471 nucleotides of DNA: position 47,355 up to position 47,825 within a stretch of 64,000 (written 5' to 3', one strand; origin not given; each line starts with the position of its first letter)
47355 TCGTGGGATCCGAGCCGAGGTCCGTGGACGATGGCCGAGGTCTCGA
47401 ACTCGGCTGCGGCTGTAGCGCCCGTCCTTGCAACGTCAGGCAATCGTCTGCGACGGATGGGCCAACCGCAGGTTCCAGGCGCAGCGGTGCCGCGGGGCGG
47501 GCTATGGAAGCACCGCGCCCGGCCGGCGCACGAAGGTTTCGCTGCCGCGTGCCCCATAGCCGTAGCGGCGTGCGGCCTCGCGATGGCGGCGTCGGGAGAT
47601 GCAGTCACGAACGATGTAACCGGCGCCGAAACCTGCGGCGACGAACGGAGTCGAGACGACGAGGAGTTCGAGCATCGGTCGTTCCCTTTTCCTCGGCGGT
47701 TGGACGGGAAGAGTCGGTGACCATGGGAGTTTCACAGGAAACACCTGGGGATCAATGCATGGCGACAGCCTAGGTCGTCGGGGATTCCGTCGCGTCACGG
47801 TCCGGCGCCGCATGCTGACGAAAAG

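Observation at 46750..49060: Array of four stand-alone tiny membrane-peptide genes in a 2.7 kb gene-poor stretch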

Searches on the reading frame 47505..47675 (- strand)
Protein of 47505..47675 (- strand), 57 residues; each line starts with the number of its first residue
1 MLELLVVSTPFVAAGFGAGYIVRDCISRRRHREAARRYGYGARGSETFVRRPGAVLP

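Call 6: search_protein_families(library=pfam, proteins=[window:47505-47675:-], max_evalue=10)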
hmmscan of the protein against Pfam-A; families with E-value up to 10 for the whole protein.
seq(57 aa): 0 families

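Call 7: search_protein_families(library=ncbifam, proteins=[window:47505-47675:-], max_evalue=10)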
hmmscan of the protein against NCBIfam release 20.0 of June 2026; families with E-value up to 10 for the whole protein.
seq(57 aa): 0 families

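Call 10: find_encoding_contigs(protein=window:47505-47675:-, flank=5000, max_places=6)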
Protein seq(57 aa) (57 aa): 2 contigs read that carry it; 2 places shown.
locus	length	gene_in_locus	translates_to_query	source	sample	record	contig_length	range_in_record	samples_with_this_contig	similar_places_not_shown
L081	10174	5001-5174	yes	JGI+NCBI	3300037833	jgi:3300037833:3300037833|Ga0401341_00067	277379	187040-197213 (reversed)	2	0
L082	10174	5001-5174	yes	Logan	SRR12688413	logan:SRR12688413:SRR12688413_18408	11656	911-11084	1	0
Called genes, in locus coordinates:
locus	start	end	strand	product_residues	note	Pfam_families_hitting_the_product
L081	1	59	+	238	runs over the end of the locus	-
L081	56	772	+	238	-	-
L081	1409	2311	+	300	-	PF04392:ABC_sub_bind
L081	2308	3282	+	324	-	PF04392:ABC_sub_bind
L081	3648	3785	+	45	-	-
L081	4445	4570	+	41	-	-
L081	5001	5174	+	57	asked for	-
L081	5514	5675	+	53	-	-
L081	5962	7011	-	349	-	PF03576:Peptidase_S58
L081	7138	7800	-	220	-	PF03006:HlyIII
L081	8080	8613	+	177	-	-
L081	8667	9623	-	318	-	-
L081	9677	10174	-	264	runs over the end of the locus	PF00089:Trypsin, PF13365:Trypsin_2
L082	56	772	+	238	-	-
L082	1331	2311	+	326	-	PF04392:ABC_sub_bind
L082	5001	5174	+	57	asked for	-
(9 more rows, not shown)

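Call 12: find_homologous_proteins(query=window:47505-47675:-, max_evalue=10)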
Query seq(57 aa) (57 aa): 4 proteins with E <= 10 among 5 candidates.
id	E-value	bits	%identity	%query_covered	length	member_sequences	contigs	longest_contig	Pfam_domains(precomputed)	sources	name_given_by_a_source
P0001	8.9e-30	119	100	100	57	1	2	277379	-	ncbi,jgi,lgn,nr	ncbi:MAG TPA: hypothetical protein VHL98_14980 [Microvirga sp.]|jgi:hypothetical protein|nr:hypothet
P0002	9.1e-15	72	70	96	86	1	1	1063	-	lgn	-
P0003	2.6e-6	45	63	75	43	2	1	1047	-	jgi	jgi:hypothetical protein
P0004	4.8e-6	44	60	75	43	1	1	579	-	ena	-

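Call 15: find_encoding_contigs(protein=P0002, flank=5000)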
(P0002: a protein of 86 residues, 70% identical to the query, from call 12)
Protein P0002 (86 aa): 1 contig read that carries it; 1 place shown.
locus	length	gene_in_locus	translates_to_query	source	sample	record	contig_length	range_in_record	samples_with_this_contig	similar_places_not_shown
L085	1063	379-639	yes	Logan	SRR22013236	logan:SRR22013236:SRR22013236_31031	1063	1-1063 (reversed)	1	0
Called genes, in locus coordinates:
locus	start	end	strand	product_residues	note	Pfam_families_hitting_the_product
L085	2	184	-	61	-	?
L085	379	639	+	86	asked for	-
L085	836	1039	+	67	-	-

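Call 16: find_encoding_contigs(protein=P0003, flank=5000)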
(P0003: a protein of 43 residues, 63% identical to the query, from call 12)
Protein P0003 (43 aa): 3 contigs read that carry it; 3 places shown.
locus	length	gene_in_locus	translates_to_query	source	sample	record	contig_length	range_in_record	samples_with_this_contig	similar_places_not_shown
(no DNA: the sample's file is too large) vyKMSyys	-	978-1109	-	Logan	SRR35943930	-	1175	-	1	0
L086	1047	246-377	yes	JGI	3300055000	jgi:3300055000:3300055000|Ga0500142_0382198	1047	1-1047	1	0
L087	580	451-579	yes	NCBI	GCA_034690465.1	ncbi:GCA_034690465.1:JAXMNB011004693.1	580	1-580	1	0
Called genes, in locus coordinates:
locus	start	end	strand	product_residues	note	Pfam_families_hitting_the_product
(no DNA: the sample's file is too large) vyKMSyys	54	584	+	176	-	PF01842:ACT (faint), PF13740:ACT_6 (weak)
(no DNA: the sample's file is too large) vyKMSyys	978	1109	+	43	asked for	-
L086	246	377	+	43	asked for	-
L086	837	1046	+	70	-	?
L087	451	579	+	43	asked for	?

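Call 17: find_encoding_contigs(protein=P0004, flank=5000)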
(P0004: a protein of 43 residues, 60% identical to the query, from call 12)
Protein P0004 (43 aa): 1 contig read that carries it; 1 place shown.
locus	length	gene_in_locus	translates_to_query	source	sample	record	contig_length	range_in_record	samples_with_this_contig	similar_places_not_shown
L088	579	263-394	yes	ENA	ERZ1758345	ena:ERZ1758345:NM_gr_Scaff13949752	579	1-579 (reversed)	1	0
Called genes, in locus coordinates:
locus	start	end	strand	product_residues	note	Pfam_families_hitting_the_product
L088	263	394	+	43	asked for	-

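Call 34: search_protein_representatives(alignment_id=A3)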
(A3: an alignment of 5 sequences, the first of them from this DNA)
Query: 5 sequences, 86 profile positions. Proteins with E-value up to 0.001 (for the whole library): 55; up to 1e-10: 7; up to 1e-30: 0. The best 55 are listed.
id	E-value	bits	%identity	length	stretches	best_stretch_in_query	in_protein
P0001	1.4e-26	108.6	-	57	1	1-57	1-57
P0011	3.5e-23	97.6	-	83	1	1-77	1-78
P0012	1.2e-21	92.7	-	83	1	1-77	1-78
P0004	1.1e-17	80.0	-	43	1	1-43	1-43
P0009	3.5e-13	65.6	-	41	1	1-40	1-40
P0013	1.0e-11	60.9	-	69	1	1-63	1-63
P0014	6.8e-11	58.3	-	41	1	1-40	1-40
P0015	6.8e-10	55.0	-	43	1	1-43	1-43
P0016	5.4e-09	52.2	-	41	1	1-40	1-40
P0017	2.2e-08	50.2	-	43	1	1-41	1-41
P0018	1.5e-06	44.3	-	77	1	5-39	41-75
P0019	1.6e-06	44.3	-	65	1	1-55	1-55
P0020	2.9e-06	43.4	-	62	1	1-57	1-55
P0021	7.0e-06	42.2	-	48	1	1-36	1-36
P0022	8.9e-06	41.8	-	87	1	4-60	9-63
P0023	9.6e-06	41.7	-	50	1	11-38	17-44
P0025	6.0e-05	39.2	-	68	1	12-63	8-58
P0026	6.1e-05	39.2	-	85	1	1-43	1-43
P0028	9.8e-05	38.5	-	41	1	1-40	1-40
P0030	1.4e-04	38.0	-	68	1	6-43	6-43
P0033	1.8e-04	37.6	-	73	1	1-38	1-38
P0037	2.4e-04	37.3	-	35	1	2-31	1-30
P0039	2.6e-04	37.2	-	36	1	6-37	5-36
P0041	3.0e-04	37.0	-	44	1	5-37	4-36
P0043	3.9e-04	36.6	-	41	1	1-37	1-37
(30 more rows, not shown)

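Call 36: search_dna_similar(query=window:47505-47675:-, collection=plasmids, mode=protein, max_evalue=1, max_rows=30)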
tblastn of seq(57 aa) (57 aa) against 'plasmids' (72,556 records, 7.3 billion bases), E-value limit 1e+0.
No match.

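Call 37: find_encoding_contigs(protein=P0014, flank=6000, max_places=6)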
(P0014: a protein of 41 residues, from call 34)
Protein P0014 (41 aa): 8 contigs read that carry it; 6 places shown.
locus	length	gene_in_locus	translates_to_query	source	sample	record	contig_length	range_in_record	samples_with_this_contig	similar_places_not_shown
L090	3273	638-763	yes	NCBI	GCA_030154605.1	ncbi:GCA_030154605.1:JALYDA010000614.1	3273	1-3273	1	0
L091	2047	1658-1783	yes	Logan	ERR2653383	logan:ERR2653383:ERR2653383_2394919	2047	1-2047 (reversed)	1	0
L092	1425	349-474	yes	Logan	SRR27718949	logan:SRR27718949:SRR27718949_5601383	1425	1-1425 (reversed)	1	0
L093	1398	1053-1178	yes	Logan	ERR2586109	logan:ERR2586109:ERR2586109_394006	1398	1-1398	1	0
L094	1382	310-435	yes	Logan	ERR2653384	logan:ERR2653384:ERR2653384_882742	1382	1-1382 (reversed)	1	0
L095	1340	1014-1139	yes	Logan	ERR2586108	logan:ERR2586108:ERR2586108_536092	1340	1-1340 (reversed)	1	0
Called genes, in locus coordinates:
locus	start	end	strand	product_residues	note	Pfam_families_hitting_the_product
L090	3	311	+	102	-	?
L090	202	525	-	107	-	-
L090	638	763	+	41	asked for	-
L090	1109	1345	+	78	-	-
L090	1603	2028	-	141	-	PF00582:Usp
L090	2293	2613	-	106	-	PF00111:Fer2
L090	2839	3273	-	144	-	?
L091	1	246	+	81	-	?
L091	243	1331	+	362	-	-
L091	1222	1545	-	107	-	-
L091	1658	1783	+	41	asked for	-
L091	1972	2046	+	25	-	?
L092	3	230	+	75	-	?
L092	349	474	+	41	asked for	-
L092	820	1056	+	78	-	-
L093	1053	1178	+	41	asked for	-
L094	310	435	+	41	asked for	-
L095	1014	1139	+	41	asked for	-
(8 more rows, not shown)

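Call 42: search_protein_families(library=pfam, alignment_id=A4, max_evalue=1)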
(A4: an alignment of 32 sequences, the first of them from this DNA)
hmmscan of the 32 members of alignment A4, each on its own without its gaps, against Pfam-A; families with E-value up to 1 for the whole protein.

A. member 1, seq(57 aa): 0 families

B. families by the number of members that match (of 32 scanned): 17 families
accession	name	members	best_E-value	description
PF19428.4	Sema4F_C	3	0.19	Semaphorin 4F C-terminal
PF06305.16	LapA_dom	2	0.0016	Lipopolysaccharide assembly protein A domain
PF22002.1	MTLN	2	0.088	Mitoregulin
PF11772.13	EpuA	2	0.13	DNA-directed RNA polymerase subunit beta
PF15879.10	MWFE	1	0.0037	NADH-ubiquinone oxidoreductase MWFE subunit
PF23973.1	DUF7299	1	0.0073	Family of unknown function (DUF7299)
PF11120.13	CBP_BcsF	1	0.037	Cellulose biosynthesis protein BcsF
PF05154.21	TM2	1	0.039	TM2 domain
PF14017.11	DUF4233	1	0.042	Protein of unknown function (DUF4233)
PF01944.22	SpoIIM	1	0.07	Stage II sporulation protein M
PF16082.10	Phage_holin_2_4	1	0.073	Bacteriophage holin family, superfamily II-like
PF12072.13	RNase_Y_N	1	0.087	RNase Y N-terminal region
PF14995.11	TMEM107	1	0.14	Transmembrane protein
PF05545.16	FixQ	1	0.15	Cbb3-type cytochrome oxidase component FixQ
PF06522.17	B12D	1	0.22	NADH-ubiquinone reductase complex 1 MLRQ subunit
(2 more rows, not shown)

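Call 43: search_protein_families(library=ncbifam, alignment_id=A4, max_evalue=1)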
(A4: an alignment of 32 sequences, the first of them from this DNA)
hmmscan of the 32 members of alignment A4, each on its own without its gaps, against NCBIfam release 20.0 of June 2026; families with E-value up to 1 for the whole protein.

A. member 1, seq(57 aa): 0 families

B. families by the number of members that match (of 32 scanned): 12 families
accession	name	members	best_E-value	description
NF050032.1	Rv1733c_fam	3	0.0051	Rv1733c family protein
TIGR03442.1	TIGR03442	1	0.011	ergothioneine biosynthesis protein EgtC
NF047648.1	MIGRI_fam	1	0.028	protein MIGRI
NF041023.1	PP0621_fam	1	0.05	PP0621 family protein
NF009511.0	PRK12871.1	1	0.051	prenyltransferase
TIGR03493.1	cellullose_BcsF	1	0.057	cellulose biosynthesis protein BcsF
NF040843.1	SE2200_fam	1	0.068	SE2200 family small protein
TIGR03949.1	bact_IIb_cerein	1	0.068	class IIb bacteriocin, lactobin A/cerein 7B family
NF008419.0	PRK11246.1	1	0.081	YtjB family periplasmic protein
NF011055.0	PRK14487.1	1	0.17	cbb3-type cytochrome c oxidase subunit II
NF045643.1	ImmsucRedBhcD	1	0.17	iminosuccinate reductase BhcD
TIGR01183.1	ntrB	1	0.18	nitrate ABC transporter permease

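Call 48: find_related_loci(query=A5, collection=metagenome_contigs, flank=6000)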
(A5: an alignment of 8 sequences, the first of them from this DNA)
Query A5 (57 aa) in metagenome_contigs; peptide patterns used: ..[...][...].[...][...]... (x = any residue, [..] = any of these).
100 stretches matched a pattern; 8 encode a relative of the query (tblastn E <= 1e-3); 8 distinct loci.
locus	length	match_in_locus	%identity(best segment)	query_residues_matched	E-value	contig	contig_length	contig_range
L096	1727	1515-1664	36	2-48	3e-6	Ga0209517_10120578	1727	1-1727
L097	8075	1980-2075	53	6-37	4e-6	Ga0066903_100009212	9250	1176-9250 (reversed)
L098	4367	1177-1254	63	10-36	2e-5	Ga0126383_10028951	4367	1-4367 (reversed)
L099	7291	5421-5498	63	10-36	1e-5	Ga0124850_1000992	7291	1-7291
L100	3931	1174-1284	49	1-39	5e-5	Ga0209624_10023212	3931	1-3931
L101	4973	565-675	49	1-39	5e-5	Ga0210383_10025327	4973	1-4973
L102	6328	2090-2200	49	1-39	5e-5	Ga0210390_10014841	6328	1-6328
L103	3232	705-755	76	15-31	6e-5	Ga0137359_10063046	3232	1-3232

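Call 54: list_cluster_members(proteins=[P0011, P0012, P0013, P0014, P0016, P0017, P0019, P0021, P0023, P0028])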
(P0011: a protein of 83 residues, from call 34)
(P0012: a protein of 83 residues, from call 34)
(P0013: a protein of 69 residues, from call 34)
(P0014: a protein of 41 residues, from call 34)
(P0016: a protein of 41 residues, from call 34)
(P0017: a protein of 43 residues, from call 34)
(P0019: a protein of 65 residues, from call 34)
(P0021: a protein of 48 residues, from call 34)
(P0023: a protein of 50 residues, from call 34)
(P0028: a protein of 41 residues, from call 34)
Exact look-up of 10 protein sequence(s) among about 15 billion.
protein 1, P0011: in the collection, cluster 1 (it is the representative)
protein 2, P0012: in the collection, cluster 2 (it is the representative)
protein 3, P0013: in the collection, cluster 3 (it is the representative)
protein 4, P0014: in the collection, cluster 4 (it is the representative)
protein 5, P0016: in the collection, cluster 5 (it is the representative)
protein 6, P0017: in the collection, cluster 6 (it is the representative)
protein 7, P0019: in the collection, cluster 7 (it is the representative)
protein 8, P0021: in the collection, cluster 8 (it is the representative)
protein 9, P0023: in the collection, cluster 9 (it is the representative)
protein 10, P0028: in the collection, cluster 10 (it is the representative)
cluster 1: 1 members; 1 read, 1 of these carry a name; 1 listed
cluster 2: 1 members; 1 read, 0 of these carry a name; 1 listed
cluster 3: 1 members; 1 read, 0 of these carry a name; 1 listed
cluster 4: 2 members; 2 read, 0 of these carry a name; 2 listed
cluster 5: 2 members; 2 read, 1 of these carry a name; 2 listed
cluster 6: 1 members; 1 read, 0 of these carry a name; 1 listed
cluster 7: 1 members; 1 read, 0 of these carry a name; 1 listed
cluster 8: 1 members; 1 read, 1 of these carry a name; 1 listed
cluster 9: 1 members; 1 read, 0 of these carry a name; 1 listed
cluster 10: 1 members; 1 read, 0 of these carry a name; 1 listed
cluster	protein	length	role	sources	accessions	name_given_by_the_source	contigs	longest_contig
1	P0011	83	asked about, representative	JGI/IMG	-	hypothetical protein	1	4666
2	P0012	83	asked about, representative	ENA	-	-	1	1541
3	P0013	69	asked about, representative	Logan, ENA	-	-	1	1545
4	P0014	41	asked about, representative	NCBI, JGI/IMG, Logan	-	-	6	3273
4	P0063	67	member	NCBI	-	-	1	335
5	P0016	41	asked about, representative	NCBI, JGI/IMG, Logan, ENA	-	hypothetical protein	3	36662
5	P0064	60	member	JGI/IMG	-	-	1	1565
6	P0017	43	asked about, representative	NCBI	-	-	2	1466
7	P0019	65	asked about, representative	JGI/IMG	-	-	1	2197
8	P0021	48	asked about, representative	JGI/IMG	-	hypothetical protein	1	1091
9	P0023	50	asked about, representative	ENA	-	-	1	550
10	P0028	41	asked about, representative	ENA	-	-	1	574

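Call 55: find_encoding_contigs(protein=P0016, flank=8000, max_places=4)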
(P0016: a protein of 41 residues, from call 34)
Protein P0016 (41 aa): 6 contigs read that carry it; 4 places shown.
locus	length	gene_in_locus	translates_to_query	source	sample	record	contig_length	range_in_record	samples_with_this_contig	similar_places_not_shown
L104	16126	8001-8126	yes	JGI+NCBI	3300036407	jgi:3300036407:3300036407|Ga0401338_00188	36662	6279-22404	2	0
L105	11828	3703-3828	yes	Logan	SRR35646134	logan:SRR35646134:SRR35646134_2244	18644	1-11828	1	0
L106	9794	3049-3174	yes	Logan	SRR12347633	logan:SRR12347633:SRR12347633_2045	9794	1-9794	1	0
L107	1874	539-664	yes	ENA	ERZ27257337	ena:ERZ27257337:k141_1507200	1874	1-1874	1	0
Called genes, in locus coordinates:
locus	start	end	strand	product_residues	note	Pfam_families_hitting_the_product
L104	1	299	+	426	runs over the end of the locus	PF00817:IMS, PF11798:IMS_HHH (faint), PF11799:IMS_C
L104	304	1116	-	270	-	PF08904:EipB_like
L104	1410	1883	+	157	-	PF14588:YjgF_endoribonc, PF01042:Ribonuc_L-PSP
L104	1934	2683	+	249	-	PF03009:GDPD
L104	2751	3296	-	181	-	PF03692:CxxCxxCC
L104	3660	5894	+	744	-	PF00912:Transgly, PF00905:Transpeptidase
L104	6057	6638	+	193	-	PF06742:DUF1214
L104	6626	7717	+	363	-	-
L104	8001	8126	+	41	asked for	-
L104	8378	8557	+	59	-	-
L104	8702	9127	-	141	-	PF00582:Usp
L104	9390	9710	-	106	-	PF00111:Fer2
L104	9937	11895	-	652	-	PF00672:HAMP (weak), PF02518:HATPase_c, PF13581:HATPase_c_2 (weak)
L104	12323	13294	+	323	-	PF03480:DctP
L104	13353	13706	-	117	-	-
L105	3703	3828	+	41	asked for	-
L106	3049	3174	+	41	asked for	-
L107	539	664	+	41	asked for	-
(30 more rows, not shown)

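Call 56: find_encoding_contigs(protein=P0011, flank=5000, max_places=3)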
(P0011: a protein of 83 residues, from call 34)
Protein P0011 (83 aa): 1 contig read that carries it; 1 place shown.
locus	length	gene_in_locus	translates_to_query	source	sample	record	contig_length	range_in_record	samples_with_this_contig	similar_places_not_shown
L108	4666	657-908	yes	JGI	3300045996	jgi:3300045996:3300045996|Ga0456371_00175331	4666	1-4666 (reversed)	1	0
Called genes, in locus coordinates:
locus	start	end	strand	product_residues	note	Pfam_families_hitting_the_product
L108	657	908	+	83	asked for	-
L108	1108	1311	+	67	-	-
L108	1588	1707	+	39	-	-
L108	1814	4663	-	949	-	PF19078:Big_12, PF19077:Big_13, PF00353:HemolysinCabind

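Call 65: search_protein_families(library=phrogs, proteins=[window:47505-47675:-], max_evalue=1)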
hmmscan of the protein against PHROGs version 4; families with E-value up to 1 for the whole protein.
seq(57 aa): 1 family
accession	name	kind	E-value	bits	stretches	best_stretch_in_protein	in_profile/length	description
phrog_5654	-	unknown function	0.36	11.9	1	2-24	43-65/70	-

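Call 66: search_protein_families(library=padloc, proteins=[window:47505-47675:-], max_evalue=1)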
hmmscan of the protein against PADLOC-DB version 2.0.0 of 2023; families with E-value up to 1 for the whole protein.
seq(57 aa): 0 families

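Call 67: search_solved_structures(query=A4, max_evalue=10)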
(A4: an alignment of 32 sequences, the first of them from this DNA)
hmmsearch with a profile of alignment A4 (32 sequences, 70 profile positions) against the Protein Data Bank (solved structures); distinct sequences matched with E-value up to 10: 8.
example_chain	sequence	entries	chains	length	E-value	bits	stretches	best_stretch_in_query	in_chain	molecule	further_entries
5ujq_A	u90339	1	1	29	0.17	14.9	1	3-19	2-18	Bacteriocin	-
9w2z_L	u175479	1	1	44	1.2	12.1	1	4-23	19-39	Cytochrome c oxidase subunit 7C, mitochondrial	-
5b1b_L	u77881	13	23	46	1.3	12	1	4-23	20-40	Cytochrome c oxidase subunit 7C, mitochondrial | COMPLEX IV COX7C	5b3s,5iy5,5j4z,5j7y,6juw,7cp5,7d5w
1occ_L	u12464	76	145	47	1.4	12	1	4-23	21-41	CYTOCHROME C OXIDASE | Cytochrome c oxidase polypeptide VIIc | CYTOCHROME C OXIDASE SUBUNIT 7C, MITOCHONDRIAL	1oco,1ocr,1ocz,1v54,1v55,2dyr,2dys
2klu_A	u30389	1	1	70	4.5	10.3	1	7-47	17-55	T-cell surface glycoprotein CD4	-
8jev_A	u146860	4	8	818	6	9.9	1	2-36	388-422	H(+)/Cl(-) exchange transporter 3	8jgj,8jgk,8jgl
8jgs_A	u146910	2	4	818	6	9.9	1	2-36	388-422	H(+)/Cl(-) exchange transporter 3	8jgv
9dnw_A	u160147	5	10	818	6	9.9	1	2-36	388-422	H(+)/Cl(-) exchange transporter 3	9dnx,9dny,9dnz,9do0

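Call 69: find_related_loci(query=A5, collection=viral_contigs, flank=5000)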
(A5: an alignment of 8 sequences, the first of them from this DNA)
Query A5 (57 aa) in viral_contigs; peptide patterns used: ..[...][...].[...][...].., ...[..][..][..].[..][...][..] (x = any residue, [..] = any of these).
600 stretches matched a pattern, but none encodes a relative of the query by tblastn (E <= 1e-3).

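Call 77: predict_structure(alignment_id=A4)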
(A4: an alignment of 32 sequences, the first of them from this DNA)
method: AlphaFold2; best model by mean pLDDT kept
length: 57 residues; sequences in the alignment: 32
mean_pLDDT: 78.4   pTM: 0.42
mean pLDDT of the five models: 78.4, 77.9, 77.5, 76.6, 71.7
residues with pLDDT >= 90: 28; 70-90: 9; 50-70: 11; < 50: 9
segments of 3 or more residues with pLDDT < 50: 47-52
pLDDT, mean of each block of 10 residues (from residue 1): 95 96 93 77 51 50
secondary structure, 60 per line:
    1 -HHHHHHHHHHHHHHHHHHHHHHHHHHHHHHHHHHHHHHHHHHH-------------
elements in order: H2-44
